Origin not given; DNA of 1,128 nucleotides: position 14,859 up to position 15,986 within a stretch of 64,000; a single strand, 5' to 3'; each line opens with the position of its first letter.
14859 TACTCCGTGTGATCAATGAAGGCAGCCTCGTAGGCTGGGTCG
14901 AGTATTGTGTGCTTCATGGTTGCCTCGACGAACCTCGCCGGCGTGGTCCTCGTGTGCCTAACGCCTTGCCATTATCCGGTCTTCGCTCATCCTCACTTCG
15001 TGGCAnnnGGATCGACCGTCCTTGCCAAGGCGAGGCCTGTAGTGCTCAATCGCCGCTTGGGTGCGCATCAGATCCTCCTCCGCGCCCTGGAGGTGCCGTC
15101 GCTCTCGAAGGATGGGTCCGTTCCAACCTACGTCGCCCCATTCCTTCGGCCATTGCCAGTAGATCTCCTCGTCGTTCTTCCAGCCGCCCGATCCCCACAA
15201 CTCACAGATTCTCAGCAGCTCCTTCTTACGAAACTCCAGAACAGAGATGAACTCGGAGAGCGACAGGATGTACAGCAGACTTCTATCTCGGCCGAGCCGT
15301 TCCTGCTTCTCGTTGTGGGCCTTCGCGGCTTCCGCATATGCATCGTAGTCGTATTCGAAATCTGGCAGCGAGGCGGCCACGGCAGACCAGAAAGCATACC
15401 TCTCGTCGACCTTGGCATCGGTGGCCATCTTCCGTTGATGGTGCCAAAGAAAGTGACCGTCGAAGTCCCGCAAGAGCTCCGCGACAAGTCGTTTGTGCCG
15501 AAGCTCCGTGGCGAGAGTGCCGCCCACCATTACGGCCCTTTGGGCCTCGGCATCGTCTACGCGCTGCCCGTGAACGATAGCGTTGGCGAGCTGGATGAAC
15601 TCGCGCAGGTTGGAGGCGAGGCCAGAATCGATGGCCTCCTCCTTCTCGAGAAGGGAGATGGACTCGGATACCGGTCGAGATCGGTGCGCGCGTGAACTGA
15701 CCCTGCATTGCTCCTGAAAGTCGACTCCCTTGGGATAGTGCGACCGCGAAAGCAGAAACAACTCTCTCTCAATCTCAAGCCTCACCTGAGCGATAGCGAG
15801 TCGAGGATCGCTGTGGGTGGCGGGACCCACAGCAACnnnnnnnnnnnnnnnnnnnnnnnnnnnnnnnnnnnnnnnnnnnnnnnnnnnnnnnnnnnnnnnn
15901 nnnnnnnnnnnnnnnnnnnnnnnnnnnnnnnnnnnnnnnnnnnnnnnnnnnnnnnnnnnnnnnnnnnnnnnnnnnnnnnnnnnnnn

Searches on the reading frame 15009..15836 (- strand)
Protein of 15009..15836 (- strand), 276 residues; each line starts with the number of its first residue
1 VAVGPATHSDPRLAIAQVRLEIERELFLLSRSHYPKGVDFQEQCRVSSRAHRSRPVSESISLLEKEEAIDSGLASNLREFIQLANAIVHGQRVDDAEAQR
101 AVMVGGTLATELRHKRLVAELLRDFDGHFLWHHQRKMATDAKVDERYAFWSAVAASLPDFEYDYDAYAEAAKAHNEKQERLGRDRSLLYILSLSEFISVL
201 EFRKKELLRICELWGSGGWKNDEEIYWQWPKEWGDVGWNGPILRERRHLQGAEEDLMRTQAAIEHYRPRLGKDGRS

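Call 21: find_related_loci(query=A1, collection=genome_contigs, flank=10000)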
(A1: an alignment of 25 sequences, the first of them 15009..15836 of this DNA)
Query A1 (276 aa) in genome_contigs; peptide patterns used: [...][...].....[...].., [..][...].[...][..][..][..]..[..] (x = any residue, [..] = any of these).
127 stretches matched a pattern; 18 encode a relative of the query (tblastn E <= 1e-3); 18 distinct loci.
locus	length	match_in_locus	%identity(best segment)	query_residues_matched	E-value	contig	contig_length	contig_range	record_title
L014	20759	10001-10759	54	5-270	4e-86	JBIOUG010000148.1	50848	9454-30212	MAG: Thermoanaerobaculia bacterium isolate MAG140 k127_3350401, whole genome shotgun sequence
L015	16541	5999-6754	54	5-270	4e-84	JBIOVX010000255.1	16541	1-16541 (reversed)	MAG: Thermoanaerobaculia bacterium isolate MAG097 k127_4526237, whole genome shotgun sequence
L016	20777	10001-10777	51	8-275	5e-81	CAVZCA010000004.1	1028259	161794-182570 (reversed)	MAG: uncultured Phycisphaerales bacterium isolate MFD00964.bin.2.8 genome assembly, contig: contig_59225, whole genome s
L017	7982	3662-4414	52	8-274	9e-81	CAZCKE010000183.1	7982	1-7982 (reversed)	MAG TPA_asm: uncultured Tepidisphaeraceae bacterium isolate SRP273308_co1_284 genome assembly, contig: NODE_14285_length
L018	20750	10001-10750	51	8-270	1e-77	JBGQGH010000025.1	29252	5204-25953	MAG: Terriglobia bacterium isolate OBJ2_061818_090_32 k141_1794160_length_29252_cov_13.1125, whole genome shotgun sequen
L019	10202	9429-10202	51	6-276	2e-74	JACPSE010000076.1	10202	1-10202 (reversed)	MAG: Deltaproteobacteria bacterium isolate NC_groundwater_697_Ag_S-0.2um_55_12 S36_SO-2_scaffold_266777, whole genome sh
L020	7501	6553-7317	47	3-270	6e-69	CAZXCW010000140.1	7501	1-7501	MAG TPA_asm: uncultured Nitrospiraceae bacterium isolate SRP323688_co1_259 genome assembly, contig: NODE_14095_length_75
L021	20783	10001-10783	43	8-275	3e-68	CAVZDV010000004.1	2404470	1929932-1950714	MAG: uncultured Acidobacteriota bacterium isolate MFD09212.bin.1.122 genome assembly, contig: contig_5261, whole genome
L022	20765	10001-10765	39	9-270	8e-56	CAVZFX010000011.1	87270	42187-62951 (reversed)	MAG: uncultured Alphaproteobacteria bacterium isolate MFD05512.bin.1.62 genome assembly, contig: contig_40842, whole gen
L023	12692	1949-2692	38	11-270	2e-54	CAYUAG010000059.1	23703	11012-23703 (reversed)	MAG TPA_asm: uncultured bacterium isolate SRP068000_co4_478 genome assembly, contig: NODE_1959_length_23703_cov_7.853476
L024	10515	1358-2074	37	7-270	2e-50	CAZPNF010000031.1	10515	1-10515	MAG TPA_asm: uncultured bacterium isolate binchicken_co262_332 genome assembly, contig: NODE_7210_length_10515_cov_4.622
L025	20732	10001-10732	36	10-266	4e-47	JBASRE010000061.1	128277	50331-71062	MAG: Pyrinomonadaceae bacterium isolate MFD09203_ilm_asm_bin4 k127_68135, whole genome shotgun sequence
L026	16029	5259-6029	34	4-266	3e-43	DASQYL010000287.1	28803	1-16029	MAG TPA_asm: Pyrinomonadaceae bacterium isolate SMAG_U11064 k141_153485, whole genome shotgun sequence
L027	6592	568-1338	34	5-267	1e-41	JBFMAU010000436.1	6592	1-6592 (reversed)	MAG: Acidobacteriota bacterium isolate MAG146 MAG146_436, whole genome shotgun sequence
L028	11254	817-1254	31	118-267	8e-16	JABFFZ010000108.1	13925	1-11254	MAG: Chloroflexota bacterium isolate CFX8 c_000000000108, whole genome shotgun sequence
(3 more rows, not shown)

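Call 38: search_solved_structures(query=A1, max_evalue=1)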
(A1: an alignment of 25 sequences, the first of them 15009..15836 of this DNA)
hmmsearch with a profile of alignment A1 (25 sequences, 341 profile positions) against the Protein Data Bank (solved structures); distinct sequences matched with E-value up to 1: 3.
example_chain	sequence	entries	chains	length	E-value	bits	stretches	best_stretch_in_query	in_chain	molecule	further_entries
1puz_A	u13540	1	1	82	0.37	13.1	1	253-278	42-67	conserved hypothetical protein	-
6b23_a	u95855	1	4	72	0.56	12.5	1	68-131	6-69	Capsid morphogenesis B protein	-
2l8t_A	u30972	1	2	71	0.63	12.3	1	69-131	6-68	Transposon Tn557 toxic shock syndrome toxin-1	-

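Call 50: predict_structure(alignment_id=A1)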
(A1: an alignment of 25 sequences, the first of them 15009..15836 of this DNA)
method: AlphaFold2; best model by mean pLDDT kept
length: 276 residues; sequences in the alignment: 25
mean_pLDDT: 89.4   pTM: 0.86
mean pLDDT of the five models: 89.4, 87.6, 87.5, 86.2, 86.0
residues with pLDDT >= 90: 198; 70-90: 53; 50-70: 20; < 50: 5
segments of 3 or more residues with pLDDT < 50: 1-5
pLDDT, mean of each block of 10 residues (from residue 1): 53 94 95 76 70 87 96 98 95 93 97 97 89 74 81 95 97 95 88 97 98 93 94 88 89 97 96 71
secondary structure, 60 per line:
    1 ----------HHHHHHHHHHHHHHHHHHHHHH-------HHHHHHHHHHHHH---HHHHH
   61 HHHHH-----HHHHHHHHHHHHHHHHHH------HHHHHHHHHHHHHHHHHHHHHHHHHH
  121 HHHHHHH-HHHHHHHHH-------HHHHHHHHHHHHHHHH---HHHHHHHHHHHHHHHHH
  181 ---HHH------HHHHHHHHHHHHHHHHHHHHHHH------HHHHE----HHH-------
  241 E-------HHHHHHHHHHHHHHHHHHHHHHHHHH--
elements in order: H11-32 H40-52 H56-65 H71-88 H95-127 H129-137 H145-160 H164-180 H193-215 H222-225 H249-274

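Call 54: fold_search(model_id=the predicted structure, library=pdb)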
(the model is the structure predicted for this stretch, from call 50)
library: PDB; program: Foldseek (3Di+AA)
matches with E <= 10: 112; with E <= 0.001: 0
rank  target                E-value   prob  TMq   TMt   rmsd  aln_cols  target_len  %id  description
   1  7bxo_G                3.7e-01  0.80  0.20  0.36  15.7       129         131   15  Crystal structure of the toxin-antitoxin with AMP-PNP (released 2020-09-30)
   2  7bxo_F                7.3e-01  0.66  0.19  0.36  16.5       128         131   16  Crystal structure of the toxin-antitoxin with AMP-PNP (released 2020-09-30)
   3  5yep_B                9.2e-01  0.51  0.18  0.33  15.6       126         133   17  Crystal structure of SO_3166-SO_3165 from Shewanella oneidensis (released 2018-03-28)
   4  6m3q_F                1.0e+00  0.11  0.15  0.14  21.5       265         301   14  Crystal structure of AnkB/beta4-spectrin complex (released 2020-05-13)
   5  3d19_E                1.0e+00  0.06  0.13  0.14  20.2       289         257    9  Crystal structure of a conserved metalloprotein from Bacillus cereus (released 2008-07-08)
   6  6m6u_G                1.1e+00  0.63  0.20  0.38  16.0       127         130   16  Crystal structure the toxin-antitoxin MntA-HpeT mutant-D39ED41E (released 2020-09-30)
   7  6m6u_H                1.3e+00  0.51  0.20  0.36  16.2       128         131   16  Crystal structure the toxin-antitoxin MntA-HpeT mutant-D39ED41E (released 2020-09-30)
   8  6m6w_H                1.4e+00  0.47  0.19  0.36  16.8       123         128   17  Crystal structure the toxin-antitoxin MntA-HpeT mutant-Y104A (released 2020-09-30)
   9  7p54_A                1.5e+00  0.07  0.16  0.12  33.6       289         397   12  Cryo-EM structure of human TTYH2 in GDN (released 2021-08-11)
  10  6v1v_B                1.7e+00  0.04  0.13  0.07  22.1       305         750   12  VIP3B (VIP3B_2160) adapted for crystallization (released 2019-12-18)
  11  6xns_B                1.9e+00  0.08  0.18  0.15  18.5       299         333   14  C3_crown-05 (released 2020-12-23)
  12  6m6w_B                2.0e+00  0.35  0.19  0.35  16.5       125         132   17  Crystal structure the toxin-antitoxin MntA-HpeT mutant-Y104A (released 2020-09-30)
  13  6v1v_A                2.1e+00  0.04  0.13  0.07  22.1       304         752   12  VIP3B (VIP3B_2160) adapted for crystallization (released 2019-12-18)
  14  4jeu_B                2.2e+00  0.10  0.18  0.21  20.5       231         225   12  Crystal Structure of Munc18a and Syntaxin1 with native N-terminus complex (released 2013-07-17)
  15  9lm7_B                2.2e+00  0.10  0.23  0.19  14.8       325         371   12  Crystal structrue of bvFP-Pr1-88.4 (released 2026-01-28)
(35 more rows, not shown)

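Call 56: search_protein_representatives(alignment_id=A1)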
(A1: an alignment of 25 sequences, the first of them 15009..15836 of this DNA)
Query: 25 sequences, 341 profile positions. Proteins with E-value up to 0.001 (for the whole library): 1730; up to 1e-10: 135; up to 1e-30: 48. The best 150 are listed.
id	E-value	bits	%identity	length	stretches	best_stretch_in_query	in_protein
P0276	2.2e-127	441.3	-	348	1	1-338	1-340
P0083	3.9e-119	414.1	-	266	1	79-338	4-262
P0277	8.3e-118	409.8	-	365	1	1-334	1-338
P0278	4.5e-113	394.2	-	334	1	5-333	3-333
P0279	8.5e-113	393.3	-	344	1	2-336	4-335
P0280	1.9e-112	392.2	-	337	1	1-338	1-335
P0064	2.2e-107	375.6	-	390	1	14-339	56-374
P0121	1.2e-106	373.1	-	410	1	6-334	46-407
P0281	3.3e-106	371.6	-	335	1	1-334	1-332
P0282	6.4e-101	354.3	-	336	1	1-337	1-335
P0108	1.8e-98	346.2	-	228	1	132-337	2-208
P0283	1.8e-97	343.0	-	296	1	50-337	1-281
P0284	5.0e-95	334.9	-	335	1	5-337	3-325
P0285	3.1e-94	332.3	-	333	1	1-332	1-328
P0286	4.4e-94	331.8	-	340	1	1-335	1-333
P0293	4.4e-78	279.2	-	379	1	82-337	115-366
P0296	5.4e-75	269.0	-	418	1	75-335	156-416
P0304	1.3e-54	202.0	-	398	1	2-335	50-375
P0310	3.0e-44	167.9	-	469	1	85-336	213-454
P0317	2.6e-35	138.5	-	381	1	88-337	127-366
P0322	1.4e-24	103.3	-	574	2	205-307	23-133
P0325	8.7e-23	97.4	-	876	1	147-334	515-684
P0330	2.8e-20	89.1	-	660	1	99-332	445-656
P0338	4.9e-17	78.5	-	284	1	7-177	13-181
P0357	8.6e-13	64.5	-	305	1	10-177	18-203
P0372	9.7e-12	61.0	-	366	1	189-332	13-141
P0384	3.2e-11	59.3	-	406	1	184-312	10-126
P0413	1.9e-10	56.8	-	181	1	1-159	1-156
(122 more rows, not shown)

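Call 57: search_protein_families(library=pfam, proteins=[P0296, P0310, P0325, P0330, P0322, P0293, P0317, P0304, P0372, P0384], max_evalue=0.01)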
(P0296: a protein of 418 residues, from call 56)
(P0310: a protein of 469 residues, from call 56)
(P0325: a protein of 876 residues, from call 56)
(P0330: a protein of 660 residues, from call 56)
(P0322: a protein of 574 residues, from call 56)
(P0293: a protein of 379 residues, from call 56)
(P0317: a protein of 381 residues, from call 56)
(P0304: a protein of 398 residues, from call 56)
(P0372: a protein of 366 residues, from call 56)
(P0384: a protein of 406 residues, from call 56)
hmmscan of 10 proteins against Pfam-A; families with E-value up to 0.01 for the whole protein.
P0296 (418 aa): 1 family
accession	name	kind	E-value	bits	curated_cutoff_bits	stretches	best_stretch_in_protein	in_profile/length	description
PF13676.11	TIR_2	-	3.8e-12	47.2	28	1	5-125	2-105/122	TIR domain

P0310 (469 aa): 0 families

P0325 (876 aa): 2 families
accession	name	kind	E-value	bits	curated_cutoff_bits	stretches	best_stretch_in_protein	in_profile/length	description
PF00149.33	Metallophos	-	2.7e-14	54.5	21.5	1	4-275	1-191/191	Calcineurin-like phosphoesterase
PF12850.12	Metallophos_2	-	3.2e-06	27.7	27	0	225-279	69-123/154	Calcineurin-like phosphoesterase superfamily domain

P0330 (660 aa): 1 family
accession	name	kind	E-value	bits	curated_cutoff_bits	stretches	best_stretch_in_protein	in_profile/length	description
PF13289.12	SIR2_2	-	8.9e-21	74.9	24.5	1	120-271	2-141/141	SIR2-like domain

P0322 (574 aa): 0 families

P0293 (379 aa): 0 families

P0317 (381 aa): 0 families

P0304 (398 aa): 0 families

P0372 (366 aa): 0 families

P0384 (406 aa): 1 family
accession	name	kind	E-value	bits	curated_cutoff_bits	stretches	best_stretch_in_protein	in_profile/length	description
PF06262.17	Zincin_1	-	0.00084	19.7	22.4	1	232-306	14-84/97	Zincin-like metallopeptidase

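Call 60: search_protein_families(library=padloc, alignment_id=A3, max_evalue=0.00001)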
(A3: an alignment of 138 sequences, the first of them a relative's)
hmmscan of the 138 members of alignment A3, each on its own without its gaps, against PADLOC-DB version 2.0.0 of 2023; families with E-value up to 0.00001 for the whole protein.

A. member 1, L014:2419-3396:+ (326 aa): 0 families

B. families by the number of members that match (of 138 scanned): 257 families (the first 25 are shown)
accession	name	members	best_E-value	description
PDLC04134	mad2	3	9.6e-16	mads_2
PDLC01136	RT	2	1.3e-82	RT (reverse transcriptase)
PDLC02063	Cas1_IIIb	2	1.1e-55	-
PDLC03754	RT_UG17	2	7.4e-45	DRT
PDLC03688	HEase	2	1.6e-44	homing endonuclease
PDLC03766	Drt9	2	8e-43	DRT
PDLC03764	RT_UG26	2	4.2e-37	DRT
PDLC03779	RT_UG4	2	7.8e-37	DRT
PDLC03698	HEase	2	5.6e-34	homing endonuclease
PDLC03756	RT_UG19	2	9.9e-32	DRT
PDLC03765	RT_UG27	2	5e-30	DRT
PDLC03759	RT_UG21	2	6.2e-30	DRT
PDLC01607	RT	2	1.2e-29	"CAS-I,CAS-II,CAS-III,CAS-IV,CAS-V,CAS-VI; acquisition_associated"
PDLC03778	RT_UG39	2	2.4e-26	DRT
PDLC03757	Drt2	2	1e-25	DRT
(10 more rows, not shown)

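Call 61: search_protein_families(library=pfam, alignment_id=A3, max_evalue=0.00001)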
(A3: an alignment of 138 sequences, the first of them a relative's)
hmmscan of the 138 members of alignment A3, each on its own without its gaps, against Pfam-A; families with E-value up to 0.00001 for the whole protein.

A. member 1, L014:2419-3396:+ (326 aa): 3 families
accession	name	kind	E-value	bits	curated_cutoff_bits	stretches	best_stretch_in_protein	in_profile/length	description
PF00561.26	Abhydrolase_1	-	1.3e-23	84.4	25.8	1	86-208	2-135/245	alpha/beta hydrolase fold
PF12697.13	Abhydrolase_6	-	3.1e-22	80.8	26.3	1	87-310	1-217/217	Alpha/beta hydrolase family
PF12146.15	Hydrolase_4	-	2.8e-15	56.7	27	1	87-188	7-112/239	Serine aminopeptidase, S33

B. families by the number of members that match (of 138 scanned): 157 families (the first 25 are shown)
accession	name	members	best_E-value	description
PF00589.27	Phage_integrase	3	6.3e-29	Phage integrase family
PF12146.15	Hydrolase_4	3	2.8e-15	Serine aminopeptidase, S33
PF00248.27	Aldo_ket_red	2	6e-54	Aldo/keto reductase family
PF00078.32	RVT_1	2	1.6e-42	Reverse transcriptase (RNA-dependent DNA polymerase)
PF00436.31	SSB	2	3.2e-35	Single-strand binding protein family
PF00571.33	CBS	2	1.2e-25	CBS domain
PF00561.26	Abhydrolase_1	2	1.3e-23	alpha/beta hydrolase fold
PF12697.13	Abhydrolase_6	2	3.1e-22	Alpha/beta hydrolase family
PF07719.23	TPR_2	2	7.8e-15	Tetratricopeptide repeat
PF13424.12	TPR_12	2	1.1e-13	Tetratricopeptide repeat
PF13847.12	Methyltransf_31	2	1.2e-13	Methyltransferase domain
PF13649.12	Methyltransf_25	2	2.6e-12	Methyltransferase domain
PF08242.18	Methyltransf_12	2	6.4e-11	Methyltransferase domain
PF00515.34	TPR_1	2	9.4e-11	Tetratricopeptide repeat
PF08241.18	Methyltransf_11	2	1.4e-10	Methyltransferase domain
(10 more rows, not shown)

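Call 88: search_protein_families(library=padloc, proteins=[P0330, P0325, P0338], max_evalue=0.01)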
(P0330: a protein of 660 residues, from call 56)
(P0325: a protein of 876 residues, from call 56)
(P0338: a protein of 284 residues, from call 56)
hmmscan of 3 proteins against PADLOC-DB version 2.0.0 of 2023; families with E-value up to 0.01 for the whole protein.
P0330 (660 aa): 7 families
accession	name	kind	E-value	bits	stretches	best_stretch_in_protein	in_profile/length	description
PDLC00407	ThsA1|ThsA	-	1.8e-20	71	1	18-254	13-230/478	STALD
PDLC03856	LmuA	-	9.5e-12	42.8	1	30-281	20-260/433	-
PDLC00409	ThsA1|ThsA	-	4e-11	40.8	1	26-248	22-225/242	STALD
PDLC04967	PDC-S25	-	1.2e-06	25.8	1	121-239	149-258/528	-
PDLC02184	Dsr2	-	2.4e-06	23.8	1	40-145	46-142/1222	-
PDLC04968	PDC-S25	-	3.5e-06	24.3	1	173-230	182-239/517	-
PDLC02402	Aga_SIR2-PNTD1-PNTD2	-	0.00068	15.8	1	89-176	98-178/876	Class I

P0325 (876 aa): 3 families
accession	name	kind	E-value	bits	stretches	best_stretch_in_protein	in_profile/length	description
PDLC05051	PDC-S60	-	1.1e-16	58.1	1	4-281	1-248/1027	-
PDLC00736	Effector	-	2e-16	58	2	38-110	21-92/561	Endonuclease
PDLC04908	PDC-S10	-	0.0088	13.3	0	54-111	28-79/223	-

P0338 (284 aa): 1 family
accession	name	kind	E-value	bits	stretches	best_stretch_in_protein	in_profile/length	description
PDLC01825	CARF2--CARF_HEPN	-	0.0063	13.5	0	141-185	335-379/382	-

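Call 90: search_protein_families(library=pfam, proteins=[P0338, P0357, P0413], max_evalue=5)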
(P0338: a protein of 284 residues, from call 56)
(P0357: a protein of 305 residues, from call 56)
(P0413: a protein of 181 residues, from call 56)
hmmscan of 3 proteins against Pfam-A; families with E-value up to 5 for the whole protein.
P0338 (284 aa): 5 families
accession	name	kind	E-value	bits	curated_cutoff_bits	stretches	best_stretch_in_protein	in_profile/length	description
PF01934.22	HepT-like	-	0.0031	17.6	23.5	1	121-165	58-101/120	Ribonuclease HepT-like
PF12358.13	DUF3644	-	0.0045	17.1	27.6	1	73-161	20-108/183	Domain of unknown function (DUF3644)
PF18739.6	HEPN_Apea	-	0.014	16.2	24.4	1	122-164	56-104/136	Apea-like HEPN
PF16982.10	Flp1_like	-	0.019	14.9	33.5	1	27-43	22-38/49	Putative Flagellin, Flp1-like, domain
PF18731.6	HEPN_Swt1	-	0.047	14.4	27.5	1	135-179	70-114/115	Swt1-like HEPN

P0357 (305 aa): 2 families
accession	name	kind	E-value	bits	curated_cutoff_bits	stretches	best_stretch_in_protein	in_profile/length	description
PF18731.6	HEPN_Swt1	-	0.0055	17.4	27.5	1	167-198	80-111/115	Swt1-like HEPN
PF13643.11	DUF4145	-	0.21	12.1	23.1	1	128-193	35-86/88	Domain of unknown function (DUF4145)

P0413 (181 aa): 3 families
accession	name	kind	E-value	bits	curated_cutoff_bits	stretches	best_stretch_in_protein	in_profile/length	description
PF13643.11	DUF4145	-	0.00012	22.5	23.1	1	81-159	6-79/88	Domain of unknown function (DUF4145)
PF18735.6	HEPN_RiboL-PSP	-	0.096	13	28.4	1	126-174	143-185/191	RiboL-PSP-HEPN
PF16913.11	PUNUT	-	0.22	11.2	30.6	1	6-32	268-294/321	Purine nucleobase transmembrane transport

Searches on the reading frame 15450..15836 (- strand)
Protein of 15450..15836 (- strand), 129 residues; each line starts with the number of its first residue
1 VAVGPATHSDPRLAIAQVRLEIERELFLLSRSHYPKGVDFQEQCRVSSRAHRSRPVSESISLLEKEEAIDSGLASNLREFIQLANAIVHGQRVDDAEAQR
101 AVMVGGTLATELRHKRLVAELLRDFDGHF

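Call 90: search_protein_families(library=pfam, proteins=[window:15450-15836:-], max_evalue=5)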
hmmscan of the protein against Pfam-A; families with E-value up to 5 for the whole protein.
window:15450-15836:- (129 aa): 1 family
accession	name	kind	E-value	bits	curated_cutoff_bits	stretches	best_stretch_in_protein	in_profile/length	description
PF01934.22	HepT-like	-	0.016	15.4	23.5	1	55-97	59-101/120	Ribonuclease HepT-like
